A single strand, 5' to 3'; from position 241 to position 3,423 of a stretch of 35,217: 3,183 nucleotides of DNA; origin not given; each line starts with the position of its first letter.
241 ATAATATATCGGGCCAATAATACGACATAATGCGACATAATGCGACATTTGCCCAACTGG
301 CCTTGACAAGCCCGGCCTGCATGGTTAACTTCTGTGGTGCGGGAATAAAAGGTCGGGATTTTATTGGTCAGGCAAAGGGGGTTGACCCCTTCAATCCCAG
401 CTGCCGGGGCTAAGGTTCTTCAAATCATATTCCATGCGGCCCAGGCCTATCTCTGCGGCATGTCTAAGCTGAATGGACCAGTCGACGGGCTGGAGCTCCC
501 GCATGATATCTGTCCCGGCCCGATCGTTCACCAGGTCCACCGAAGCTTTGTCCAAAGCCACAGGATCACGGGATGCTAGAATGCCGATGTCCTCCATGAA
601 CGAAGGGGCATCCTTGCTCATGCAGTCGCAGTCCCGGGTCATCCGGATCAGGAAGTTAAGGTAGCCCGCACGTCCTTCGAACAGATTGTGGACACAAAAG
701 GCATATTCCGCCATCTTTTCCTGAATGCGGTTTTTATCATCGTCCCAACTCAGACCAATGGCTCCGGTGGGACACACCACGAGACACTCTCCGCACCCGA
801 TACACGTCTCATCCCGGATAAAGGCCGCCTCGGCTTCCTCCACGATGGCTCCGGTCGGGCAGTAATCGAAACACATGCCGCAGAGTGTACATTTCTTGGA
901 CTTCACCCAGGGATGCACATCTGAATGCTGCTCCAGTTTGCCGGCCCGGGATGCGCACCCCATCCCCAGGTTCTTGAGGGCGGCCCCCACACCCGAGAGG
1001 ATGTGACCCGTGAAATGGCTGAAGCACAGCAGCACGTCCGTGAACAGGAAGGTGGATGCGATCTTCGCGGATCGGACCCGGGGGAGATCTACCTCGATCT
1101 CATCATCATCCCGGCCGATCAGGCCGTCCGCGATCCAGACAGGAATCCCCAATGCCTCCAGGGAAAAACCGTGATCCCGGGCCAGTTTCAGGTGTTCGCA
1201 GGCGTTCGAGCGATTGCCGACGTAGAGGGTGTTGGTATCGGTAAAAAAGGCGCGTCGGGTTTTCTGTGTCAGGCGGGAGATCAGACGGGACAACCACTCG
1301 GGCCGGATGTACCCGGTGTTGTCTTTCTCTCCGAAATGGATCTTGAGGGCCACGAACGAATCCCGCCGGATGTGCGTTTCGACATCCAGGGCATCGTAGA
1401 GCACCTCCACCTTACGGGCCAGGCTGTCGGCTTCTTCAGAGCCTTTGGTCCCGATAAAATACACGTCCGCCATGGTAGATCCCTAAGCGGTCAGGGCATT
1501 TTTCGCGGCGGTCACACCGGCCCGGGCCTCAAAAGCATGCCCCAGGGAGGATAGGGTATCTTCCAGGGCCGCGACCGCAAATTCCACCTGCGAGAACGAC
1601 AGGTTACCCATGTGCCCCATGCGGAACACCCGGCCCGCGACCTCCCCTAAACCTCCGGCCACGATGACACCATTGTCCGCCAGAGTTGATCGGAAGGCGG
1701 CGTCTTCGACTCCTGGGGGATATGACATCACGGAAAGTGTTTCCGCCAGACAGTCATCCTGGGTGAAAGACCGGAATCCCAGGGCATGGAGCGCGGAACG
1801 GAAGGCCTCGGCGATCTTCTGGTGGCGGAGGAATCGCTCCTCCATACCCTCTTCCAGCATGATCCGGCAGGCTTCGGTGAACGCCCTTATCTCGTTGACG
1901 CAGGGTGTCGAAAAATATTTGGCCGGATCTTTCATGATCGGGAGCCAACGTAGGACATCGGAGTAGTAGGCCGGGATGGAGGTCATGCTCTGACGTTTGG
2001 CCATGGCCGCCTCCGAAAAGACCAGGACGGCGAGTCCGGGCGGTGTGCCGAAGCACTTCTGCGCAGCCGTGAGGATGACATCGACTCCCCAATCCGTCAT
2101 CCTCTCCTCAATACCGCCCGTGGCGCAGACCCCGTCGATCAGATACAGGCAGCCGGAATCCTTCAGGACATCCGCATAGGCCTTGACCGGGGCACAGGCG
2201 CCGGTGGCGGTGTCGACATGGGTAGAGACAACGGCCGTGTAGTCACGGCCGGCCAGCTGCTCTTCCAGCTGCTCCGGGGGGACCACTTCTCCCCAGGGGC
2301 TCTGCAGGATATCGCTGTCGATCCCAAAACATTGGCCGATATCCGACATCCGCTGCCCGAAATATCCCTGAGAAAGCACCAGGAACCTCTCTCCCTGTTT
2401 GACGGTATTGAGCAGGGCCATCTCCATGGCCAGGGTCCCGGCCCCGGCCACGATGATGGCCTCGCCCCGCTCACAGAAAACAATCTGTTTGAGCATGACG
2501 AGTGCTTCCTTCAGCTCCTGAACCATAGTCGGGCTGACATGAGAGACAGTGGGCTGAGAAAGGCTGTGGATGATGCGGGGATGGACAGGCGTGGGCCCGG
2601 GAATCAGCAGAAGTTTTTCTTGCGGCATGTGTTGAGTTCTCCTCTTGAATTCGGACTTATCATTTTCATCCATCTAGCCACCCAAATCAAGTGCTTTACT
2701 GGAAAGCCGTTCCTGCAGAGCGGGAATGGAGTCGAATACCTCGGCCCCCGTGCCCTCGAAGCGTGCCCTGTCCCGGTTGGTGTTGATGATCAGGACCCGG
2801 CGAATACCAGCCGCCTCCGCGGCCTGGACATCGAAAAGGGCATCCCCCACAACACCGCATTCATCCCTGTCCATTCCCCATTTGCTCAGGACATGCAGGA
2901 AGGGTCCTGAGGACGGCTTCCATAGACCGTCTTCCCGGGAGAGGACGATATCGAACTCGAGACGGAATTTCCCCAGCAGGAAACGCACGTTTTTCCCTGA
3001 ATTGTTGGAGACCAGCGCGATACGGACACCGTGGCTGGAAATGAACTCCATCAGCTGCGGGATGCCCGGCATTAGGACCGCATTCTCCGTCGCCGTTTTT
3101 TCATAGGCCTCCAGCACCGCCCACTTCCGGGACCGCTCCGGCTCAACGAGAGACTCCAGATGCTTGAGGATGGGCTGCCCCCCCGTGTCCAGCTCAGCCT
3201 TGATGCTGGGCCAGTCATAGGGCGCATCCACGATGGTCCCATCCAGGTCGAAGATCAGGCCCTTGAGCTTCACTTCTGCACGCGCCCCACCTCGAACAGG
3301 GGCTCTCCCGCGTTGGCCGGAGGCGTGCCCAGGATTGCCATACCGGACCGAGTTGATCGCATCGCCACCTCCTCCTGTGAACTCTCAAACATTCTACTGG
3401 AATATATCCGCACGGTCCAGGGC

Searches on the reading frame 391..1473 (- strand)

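Call 11: search_protein_families(library=pfam, proteins=[window:391-1473:-])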
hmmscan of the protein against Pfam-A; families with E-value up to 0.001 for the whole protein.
window:391-1473:- (360 aa): 14 families
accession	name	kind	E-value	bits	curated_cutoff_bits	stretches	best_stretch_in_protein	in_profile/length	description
PF04015.17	DUF362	-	3.5e-39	135.4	24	1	41-313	1-200/200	Domain of unknown function (DUF362)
PF00037.32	Fer4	-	6.4e-14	51.5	21.1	2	219-239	3-23/24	4Fe-4S binding domain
PF12838.12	Fer4_7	-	7.7e-13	49.1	27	2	194-238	1-52/52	4Fe-4S dicluster domain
PF13187.11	Fer4_9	-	5.9e-12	45.9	27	2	194-239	1-52/52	4Fe-4S dicluster domain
PF12837.12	Fer4_6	-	2e-11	43.7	25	2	220-239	5-24/24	4Fe-4S binding domain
PF14697.11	Fer4_21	-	4.3e-11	43.2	35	2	190-239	3-57/59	4Fe-4S dicluster domain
PF13237.11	Fer4_10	-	4.9e-11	42.8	25.5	2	188-235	2-53/53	4Fe-4S dicluster domain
PF13484.11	Fer4_16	-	8.4e-10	39.7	30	2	224-245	2-24/66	4Fe-4S double cluster binding domain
PF12797.12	Fer4_2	-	2.8e-09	36.8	24.5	2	218-236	4-22/22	4Fe-4S binding domain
PF12800.12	Fer4_4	-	1.9e-06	28.1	24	0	222-237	2-17/17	4Fe-4S binding domain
PF12798.12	Fer4_3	-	2.1e-06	28.5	27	0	224-238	1-15/15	4Fe-4S binding domain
PF13183.11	Fer4_8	-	2.6e-06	28.3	27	0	222-237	3-18/68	4Fe-4S dicluster domain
PF25160.1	LdpA_Fe-S-bd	-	3.6e-06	27.1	27.6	1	201-239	9-43/49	LdpA Fe-S cluster-binding domain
PF17179.9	Fer4_22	-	0.00015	23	27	0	223-274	1-53/95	4Fe-4S dicluster domain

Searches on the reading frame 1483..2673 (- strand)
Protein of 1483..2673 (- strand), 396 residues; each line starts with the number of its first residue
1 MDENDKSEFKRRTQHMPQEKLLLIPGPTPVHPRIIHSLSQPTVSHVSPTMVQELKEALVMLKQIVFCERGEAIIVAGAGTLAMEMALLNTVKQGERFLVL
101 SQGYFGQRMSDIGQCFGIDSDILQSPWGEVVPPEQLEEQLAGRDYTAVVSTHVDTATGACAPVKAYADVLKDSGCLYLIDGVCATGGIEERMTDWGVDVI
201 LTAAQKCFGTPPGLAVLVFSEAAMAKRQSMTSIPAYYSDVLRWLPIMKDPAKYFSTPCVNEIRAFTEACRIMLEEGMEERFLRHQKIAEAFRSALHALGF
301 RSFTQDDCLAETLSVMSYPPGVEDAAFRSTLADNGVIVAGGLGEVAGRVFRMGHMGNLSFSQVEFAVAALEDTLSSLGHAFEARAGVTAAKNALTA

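Call 11: search_protein_families(library=pfam, proteins=[window:1483-2673:-])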
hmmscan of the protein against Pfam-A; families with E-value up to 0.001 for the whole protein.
window:1483-2673:- (396 aa): 2 families
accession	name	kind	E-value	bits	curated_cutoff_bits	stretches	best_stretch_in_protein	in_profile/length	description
PF00266.25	Aminotran_5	-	5.9e-22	78.6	21.5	1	42-342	33-339/371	Aminotransferase class-V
PF01053.26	Cys_Met_Meta_PP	-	0.00015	20.9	27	1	61-206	58-198/381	Cys/Met metabolism PLP-dependent enzyme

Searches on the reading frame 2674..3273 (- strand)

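Call 11: search_protein_families(library=pfam, proteins=[window:2674-3273:-])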
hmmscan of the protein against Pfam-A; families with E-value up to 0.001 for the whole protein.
window:2674-3273:- (199 aa): 5 families
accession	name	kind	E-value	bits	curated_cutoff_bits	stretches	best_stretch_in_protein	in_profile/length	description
PF13419.12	HAD_2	-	6.2e-19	69.2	23.8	1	47-161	58-177/178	Haloacid dehalogenase-like hydrolase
PF00702.32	Hydrolase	-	8.3e-16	59.4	26.4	1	36-156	68-191/191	haloacid dehalogenase-like hydrolase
PF13242.12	Hydrolase_like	-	1.1e-06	28.9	22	1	119-183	4-72/75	HAD-hyrolase-like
PF13344.12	Hydrolase_6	-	1e-05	25.9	27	1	66-143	14-87/101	Haloacid dehalogenase-like hydrolase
PF12710.13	HAD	-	0.00038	21.4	27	0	7-152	2-188/189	haloacid dehalogenase-like hydrolase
